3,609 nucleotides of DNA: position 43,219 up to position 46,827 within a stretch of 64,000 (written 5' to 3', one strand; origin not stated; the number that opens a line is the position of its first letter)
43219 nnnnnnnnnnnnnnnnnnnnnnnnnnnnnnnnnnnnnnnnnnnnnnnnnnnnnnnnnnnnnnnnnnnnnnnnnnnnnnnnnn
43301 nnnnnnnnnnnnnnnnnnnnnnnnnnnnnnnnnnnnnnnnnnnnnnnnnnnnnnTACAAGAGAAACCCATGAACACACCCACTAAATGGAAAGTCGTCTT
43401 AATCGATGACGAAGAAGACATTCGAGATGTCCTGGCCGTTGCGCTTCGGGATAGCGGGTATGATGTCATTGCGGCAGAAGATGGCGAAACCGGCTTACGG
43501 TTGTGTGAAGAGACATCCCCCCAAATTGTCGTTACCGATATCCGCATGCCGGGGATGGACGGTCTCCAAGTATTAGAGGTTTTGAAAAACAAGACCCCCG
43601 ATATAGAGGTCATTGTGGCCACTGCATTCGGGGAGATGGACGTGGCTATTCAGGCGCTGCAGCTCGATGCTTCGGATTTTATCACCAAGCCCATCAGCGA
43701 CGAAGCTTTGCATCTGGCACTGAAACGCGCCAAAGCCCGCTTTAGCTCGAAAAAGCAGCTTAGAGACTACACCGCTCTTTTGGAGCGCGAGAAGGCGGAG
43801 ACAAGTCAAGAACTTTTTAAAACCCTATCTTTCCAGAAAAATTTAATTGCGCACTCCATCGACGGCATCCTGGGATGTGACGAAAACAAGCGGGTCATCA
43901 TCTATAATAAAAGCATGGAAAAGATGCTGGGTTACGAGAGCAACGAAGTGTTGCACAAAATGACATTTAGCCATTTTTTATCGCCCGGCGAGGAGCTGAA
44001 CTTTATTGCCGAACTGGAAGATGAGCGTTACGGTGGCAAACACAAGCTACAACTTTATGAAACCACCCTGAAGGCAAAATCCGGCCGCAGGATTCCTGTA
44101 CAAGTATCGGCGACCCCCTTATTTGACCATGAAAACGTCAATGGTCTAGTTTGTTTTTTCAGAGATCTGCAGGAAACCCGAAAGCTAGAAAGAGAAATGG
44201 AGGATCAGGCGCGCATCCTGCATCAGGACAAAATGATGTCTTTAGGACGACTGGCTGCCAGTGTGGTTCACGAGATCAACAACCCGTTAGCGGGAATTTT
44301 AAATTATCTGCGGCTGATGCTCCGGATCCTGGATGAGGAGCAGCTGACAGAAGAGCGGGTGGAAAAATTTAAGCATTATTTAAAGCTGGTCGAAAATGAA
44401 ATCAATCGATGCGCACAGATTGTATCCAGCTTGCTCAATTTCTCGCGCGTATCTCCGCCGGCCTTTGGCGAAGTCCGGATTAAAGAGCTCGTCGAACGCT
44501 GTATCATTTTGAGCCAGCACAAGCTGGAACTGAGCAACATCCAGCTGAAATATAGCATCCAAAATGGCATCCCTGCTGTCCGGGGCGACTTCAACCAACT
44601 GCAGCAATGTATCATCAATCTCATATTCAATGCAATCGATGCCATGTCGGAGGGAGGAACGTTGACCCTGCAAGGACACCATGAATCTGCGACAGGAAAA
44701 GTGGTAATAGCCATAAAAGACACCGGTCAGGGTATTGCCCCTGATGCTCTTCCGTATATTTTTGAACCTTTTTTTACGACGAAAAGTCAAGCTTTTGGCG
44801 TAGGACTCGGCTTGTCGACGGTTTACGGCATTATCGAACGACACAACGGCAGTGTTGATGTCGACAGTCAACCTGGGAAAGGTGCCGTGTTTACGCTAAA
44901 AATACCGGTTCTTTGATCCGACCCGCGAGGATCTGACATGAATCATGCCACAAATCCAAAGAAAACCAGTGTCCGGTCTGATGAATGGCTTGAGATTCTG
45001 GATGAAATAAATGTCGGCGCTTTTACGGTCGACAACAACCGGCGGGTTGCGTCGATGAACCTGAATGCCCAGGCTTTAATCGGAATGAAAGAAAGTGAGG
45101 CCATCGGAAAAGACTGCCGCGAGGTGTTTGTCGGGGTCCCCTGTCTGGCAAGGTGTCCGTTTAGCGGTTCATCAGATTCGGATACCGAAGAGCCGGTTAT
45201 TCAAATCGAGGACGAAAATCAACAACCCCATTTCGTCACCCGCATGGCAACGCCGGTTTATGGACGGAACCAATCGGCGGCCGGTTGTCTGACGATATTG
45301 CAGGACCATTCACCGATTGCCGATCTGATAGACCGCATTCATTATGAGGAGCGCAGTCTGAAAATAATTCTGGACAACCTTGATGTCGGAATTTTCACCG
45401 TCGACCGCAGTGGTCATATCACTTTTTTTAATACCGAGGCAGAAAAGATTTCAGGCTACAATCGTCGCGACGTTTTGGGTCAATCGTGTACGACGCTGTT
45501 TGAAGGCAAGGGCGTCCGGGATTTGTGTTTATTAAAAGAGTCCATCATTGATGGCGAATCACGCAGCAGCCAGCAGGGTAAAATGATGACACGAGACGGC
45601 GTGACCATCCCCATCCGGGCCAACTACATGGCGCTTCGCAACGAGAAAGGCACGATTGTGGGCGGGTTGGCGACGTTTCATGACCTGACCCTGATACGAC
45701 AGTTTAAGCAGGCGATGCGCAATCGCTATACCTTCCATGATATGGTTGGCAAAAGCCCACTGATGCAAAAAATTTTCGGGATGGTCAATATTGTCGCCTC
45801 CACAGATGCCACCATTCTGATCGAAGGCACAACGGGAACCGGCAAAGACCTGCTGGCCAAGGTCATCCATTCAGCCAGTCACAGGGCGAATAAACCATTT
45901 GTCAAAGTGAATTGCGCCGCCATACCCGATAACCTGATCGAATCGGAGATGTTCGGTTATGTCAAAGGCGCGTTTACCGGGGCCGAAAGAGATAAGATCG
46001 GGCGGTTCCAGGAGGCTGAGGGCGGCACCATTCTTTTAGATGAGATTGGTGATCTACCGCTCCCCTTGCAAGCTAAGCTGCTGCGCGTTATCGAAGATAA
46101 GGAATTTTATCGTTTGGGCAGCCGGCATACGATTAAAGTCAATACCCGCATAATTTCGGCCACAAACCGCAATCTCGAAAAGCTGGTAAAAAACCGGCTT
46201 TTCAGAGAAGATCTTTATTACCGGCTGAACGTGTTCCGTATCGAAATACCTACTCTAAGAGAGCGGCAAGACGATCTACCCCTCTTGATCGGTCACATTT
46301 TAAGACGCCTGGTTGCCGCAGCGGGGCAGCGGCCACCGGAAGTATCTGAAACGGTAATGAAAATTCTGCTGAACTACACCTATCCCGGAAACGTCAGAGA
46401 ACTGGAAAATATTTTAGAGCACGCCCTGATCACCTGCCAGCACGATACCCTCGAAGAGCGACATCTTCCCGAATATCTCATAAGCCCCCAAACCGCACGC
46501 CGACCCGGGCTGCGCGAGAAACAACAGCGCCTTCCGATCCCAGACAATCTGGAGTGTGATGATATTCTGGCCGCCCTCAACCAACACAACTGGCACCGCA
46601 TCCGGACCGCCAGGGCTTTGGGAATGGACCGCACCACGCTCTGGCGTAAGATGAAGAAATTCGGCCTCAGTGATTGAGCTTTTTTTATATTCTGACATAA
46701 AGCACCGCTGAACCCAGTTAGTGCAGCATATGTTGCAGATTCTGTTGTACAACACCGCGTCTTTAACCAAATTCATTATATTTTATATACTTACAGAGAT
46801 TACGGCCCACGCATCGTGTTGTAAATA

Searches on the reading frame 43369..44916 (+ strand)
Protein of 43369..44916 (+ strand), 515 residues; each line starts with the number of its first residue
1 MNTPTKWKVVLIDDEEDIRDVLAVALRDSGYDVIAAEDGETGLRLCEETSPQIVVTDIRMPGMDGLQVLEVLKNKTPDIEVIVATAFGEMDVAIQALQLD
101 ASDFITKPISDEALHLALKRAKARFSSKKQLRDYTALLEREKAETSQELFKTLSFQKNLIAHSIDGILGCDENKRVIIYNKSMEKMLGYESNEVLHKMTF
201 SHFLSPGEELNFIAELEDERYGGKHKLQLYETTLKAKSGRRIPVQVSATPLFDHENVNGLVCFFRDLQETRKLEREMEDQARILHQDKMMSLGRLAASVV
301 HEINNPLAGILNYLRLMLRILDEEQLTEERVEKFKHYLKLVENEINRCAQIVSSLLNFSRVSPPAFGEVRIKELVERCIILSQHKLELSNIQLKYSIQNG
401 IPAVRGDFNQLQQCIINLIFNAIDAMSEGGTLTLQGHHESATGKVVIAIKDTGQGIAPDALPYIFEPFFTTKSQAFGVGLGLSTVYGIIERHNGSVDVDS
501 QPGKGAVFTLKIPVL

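Call 4: search_protein_families(library=pfam, proteins=[window:43369-44916:+], max_evalue=0.01)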
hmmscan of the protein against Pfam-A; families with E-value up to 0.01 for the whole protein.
window:43369-44916:+ (515 aa): 9 families
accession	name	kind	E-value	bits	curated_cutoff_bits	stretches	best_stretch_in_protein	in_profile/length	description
PF00072.30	Response_reg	-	1.3e-29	103.1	30.2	1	9-118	1-110/111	Response regulator receiver domain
PF02518.31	HATPase_c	-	7.4e-26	91.2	26.4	1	406-514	1-109/111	Histidine kinase-, DNA gyrase B-, and HSP90-like ATPase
PF00989.32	PAS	-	8.2e-14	52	22.6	1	158-266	5-112/113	PAS fold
PF00512.31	HisKA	-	1.1e-13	51.5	26.9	1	292-361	2-63/66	His Kinase A (phospho-acceptor) domain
PF13426.13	PAS_9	-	3.6e-13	50.1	27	1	165-269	2-103/103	PAS domain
PF08448.16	PAS_4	-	1.8e-07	31.8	23.1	1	162-271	3-109/110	PAS fold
PF20161.5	VpsR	-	0.0034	17.5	23.7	1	23-117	24-119/121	VpsR domain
PF14501.12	HATPase_c_5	-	0.0059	16.9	22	0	412-502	7-92/102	GHKL domain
PF08447.18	PAS_3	-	0.01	16.6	25.6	0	177-256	2-80/89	PAS fold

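Call 54: search_protein_families(library=ncbifam, proteins=[window:43369-44916:+], max_evalue=0.00001)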
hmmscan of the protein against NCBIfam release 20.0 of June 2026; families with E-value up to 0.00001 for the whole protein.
window:43369-44916:+ (515 aa): 150 families (the best 25 are shown)
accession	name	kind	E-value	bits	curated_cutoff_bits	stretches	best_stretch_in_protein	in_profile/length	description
NF008468.0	PRK11360.1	equivalog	7.6e-75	252.5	646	1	147-514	261-608/616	two-component system sensor histidine kinase AtoS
NF046020.1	HisKinCckABruc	equivalog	1.8e-58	198.2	1000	2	137-513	328-706/868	cell cycle histidine kinase CckA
NF052574.1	HisKinEspCMyxo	equivalog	9.3e-58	196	1200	1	171-513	305-636/785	serine histidine kinase EspC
NF052573.1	HisKinEspAMyxo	equivalog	8.9e-52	176.1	1400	1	157-512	256-609/755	serine histidine kinase EspA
NF007688.0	PRK10364.1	equivalog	5.7e-51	173.7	479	1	269-514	219-451/460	two-component system sensor histidine kinase ZraS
NF046026.1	HisKinCckACaul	equivalog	2e-49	168.4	1000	2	175-514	207-532/678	cell cycle histidine kinase CckA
NF010411.0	PRK13837.1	equivalog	2e-49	168.4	647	1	262-514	420-675/828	two-component system VirA-like sensor kinase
NF010076.0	PRK13557.1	subfamily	4.2e-48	164.1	631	2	174-514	53-394/540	histidine kinase famiy protein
NF047466.1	hybrid_RR_LvrB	exception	1.9e-46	158.9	500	2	274-514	136-376/377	hybrid histidine kinase/response regulator LvrB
NF046044.1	PnpS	equivalog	6.3e-46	157.1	400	1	126-513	27-390/390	two-component system histidine kinase PnpS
NF047874.1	MASE3_PAS_HK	subfamily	1.2e-41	143.3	560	1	103-514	217-625/655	MASE3 domain-containing sensor histidine kinase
NF008302.0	PRK11091.1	equivalog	2.6e-38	131.8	838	2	120-514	122-505/779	aerobic respiration two-component sensor histidine kinase ArcB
NF038348.1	T2SS_HK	subfamily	5.7e-38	130.7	450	1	347-514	410-573/574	histidine kinase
NF041777.1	sens_FixL_Rhizob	equivalog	7.1e-36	123.9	850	1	233-514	203-481/485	sensor protein FixL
TIGR02966.1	phoR_proteo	equivalog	5.7e-35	120.9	334.2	1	158-511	10-332/333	phosphate regulon sensor histidine kinase PhoR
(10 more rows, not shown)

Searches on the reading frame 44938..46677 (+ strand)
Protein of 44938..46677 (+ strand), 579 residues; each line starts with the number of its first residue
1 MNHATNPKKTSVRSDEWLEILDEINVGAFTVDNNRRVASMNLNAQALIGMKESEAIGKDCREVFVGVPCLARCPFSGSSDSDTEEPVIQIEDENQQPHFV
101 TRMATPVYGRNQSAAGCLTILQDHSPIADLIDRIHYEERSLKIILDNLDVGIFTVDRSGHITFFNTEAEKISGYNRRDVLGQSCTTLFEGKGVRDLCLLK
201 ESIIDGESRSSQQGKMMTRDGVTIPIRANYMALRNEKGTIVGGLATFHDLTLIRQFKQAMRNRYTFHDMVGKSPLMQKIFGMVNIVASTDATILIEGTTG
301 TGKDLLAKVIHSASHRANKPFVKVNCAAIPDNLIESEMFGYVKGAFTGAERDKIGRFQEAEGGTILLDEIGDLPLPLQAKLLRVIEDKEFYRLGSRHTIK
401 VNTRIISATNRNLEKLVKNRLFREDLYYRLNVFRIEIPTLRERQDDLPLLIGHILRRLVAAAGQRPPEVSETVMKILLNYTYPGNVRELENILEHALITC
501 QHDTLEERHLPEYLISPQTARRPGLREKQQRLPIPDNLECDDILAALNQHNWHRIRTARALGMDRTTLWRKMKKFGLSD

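Call 4: search_protein_families(library=pfam, proteins=[window:44938-46677:+], max_evalue=0.01)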
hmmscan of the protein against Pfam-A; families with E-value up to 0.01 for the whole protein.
window:44938-46677:+ (579 aa): 13 families
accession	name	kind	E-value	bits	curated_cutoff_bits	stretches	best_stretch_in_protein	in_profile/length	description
PF00158.32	Sigma54_activat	-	1.1e-70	237.1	20.2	1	269-436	1-168/168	Sigma-54 interaction domain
PF25601.1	AAA_lid_14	-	2e-23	82.4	27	1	441-520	1-80/87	AAA+ ATPase lid domain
PF13426.13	PAS_9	-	1.9e-21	76.7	27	2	150-251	2-102/103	PAS domain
PF00989.32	PAS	-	1.2e-20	74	22.6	2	144-249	6-112/113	PAS fold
PF14532.12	Sigma54_activ_2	-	3.6e-18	66.6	25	1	270-440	1-138/138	Sigma-54 interaction domain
PF08448.16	PAS_4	-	1e-17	64.8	23.1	2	145-251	1-106/110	PAS fold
PF02954.25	HTH_8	-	8.7e-13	48.2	22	1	537-575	4-42/42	Bacterial regulatory protein, Fis family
PF13188.13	PAS_8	-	1.8e-07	31.2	21.8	1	142-189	4-48/65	PAS domain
PF13596.12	PAS_10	-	2.9e-07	31.5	22.1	1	141-251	1-106/106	PAS domain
PF07728.20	AAA_5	-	3.3e-06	27.6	22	1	293-412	2-124/139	AAA domain (dynein-related subfamily)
PF18024.7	HTH_50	-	0.00014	21.9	27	1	539-578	12-50/50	Helix-turn-helix domain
PF00004.35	AAA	-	0.00015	22.7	21.2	1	293-417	1-115/131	ATPase family associated with various cellular activities (AAA)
PF07724.20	AAA_2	-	0.0029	18.1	27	1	291-419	4-133/166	AAA domain (Cdc48 subfamily)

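Call 54: search_protein_families(library=ncbifam, proteins=[window:44938-46677:+], max_evalue=0.00001)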
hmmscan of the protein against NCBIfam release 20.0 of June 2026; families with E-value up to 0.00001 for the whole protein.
window:44938-46677:+ (579 aa): 36 families (the best 25 are shown)
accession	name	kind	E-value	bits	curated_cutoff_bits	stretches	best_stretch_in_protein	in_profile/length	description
NF041552.1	TF_PrdR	equivalog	4.2e-114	382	795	1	133-575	128-576/577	sigma-54 dependent transcriptional regulator PrdR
TIGR01817.1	nifA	equivalog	8.3e-100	335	528.85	1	258-509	187-437/534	nif-specific transcriptional activator NifA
NF003451.0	PRK05022.1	equivalog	3.6e-99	332.8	476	1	261-578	184-511/512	nitric oxide reductase transcriptional regulator NorR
TIGR01818.1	ntrC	equivalog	2.9e-93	313.2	558.6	1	263-521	130-389/463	nitrogen regulation protein NR(I)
NF008469.0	PRK11361.1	equivalog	1.4e-92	310.8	714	1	253-577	129-456/461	acetoacetate metabolism transcriptional regulator AtoC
NF038308.1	RNA_repair_RtcR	equivalog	2.7e-90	303.7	650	1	257-575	170-516/530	RNA repair transcriptional activator RtcR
TIGR02915.1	PEP_resp_reg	equivalog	6.5e-89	298.8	502.6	1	256-577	129-444/445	PEP-CTERM-box response regulator transcription factor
TIGR02329.1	propionate_PrpR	equivalog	2.3e-88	297.1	499.2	1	253-574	198-526/526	propionate catabolism operon regulatory protein PrpR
NF011953.0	PRK15424.1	equivalog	1.4e-85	288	703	1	255-574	207-533/538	propionate catabolism operon regulatory protein PrpR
NF007689.0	PRK10365.1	equivalog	5e-85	285.9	760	1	267-572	139-439/441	sigma-54-dependent response regulator transcription factor ZraR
NF011958.0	PRK15429.1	equivalog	5.7e-84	283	830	1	262-577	374-686/692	formate hydrogenlyase transcriptional activator FlhA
NF050807.1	TransRegFlbDCaul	equivalog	1e-82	278.4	750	1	267-512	118-365/454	sigma-54-dependent transcriptional regulator FlbD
NF008085.0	PRK10820.1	equivalog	9.5e-81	271.9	576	1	137-578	78-513/520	transcriptional regulator TyrR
NF041906.1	V4R_TF_MobR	exception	2.1e-78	264.2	999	1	257-575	222-544/544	phenol degradation transcriptional regulator MobR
NF008485.2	PRK11388.1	equivalog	2.2e-78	264.1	551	1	140-577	211-637/643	dihydroxyacetone kinase operon transcriptional regulator DhaR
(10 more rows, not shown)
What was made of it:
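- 44938..46677 (+): Sigma-54 enhancer-binding protein: PAS-PAS-AAA+ (GAFTGA)-HTH_8, with no REC domain. NCBIfam PrdR/NifA/NorR-like (call 54).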
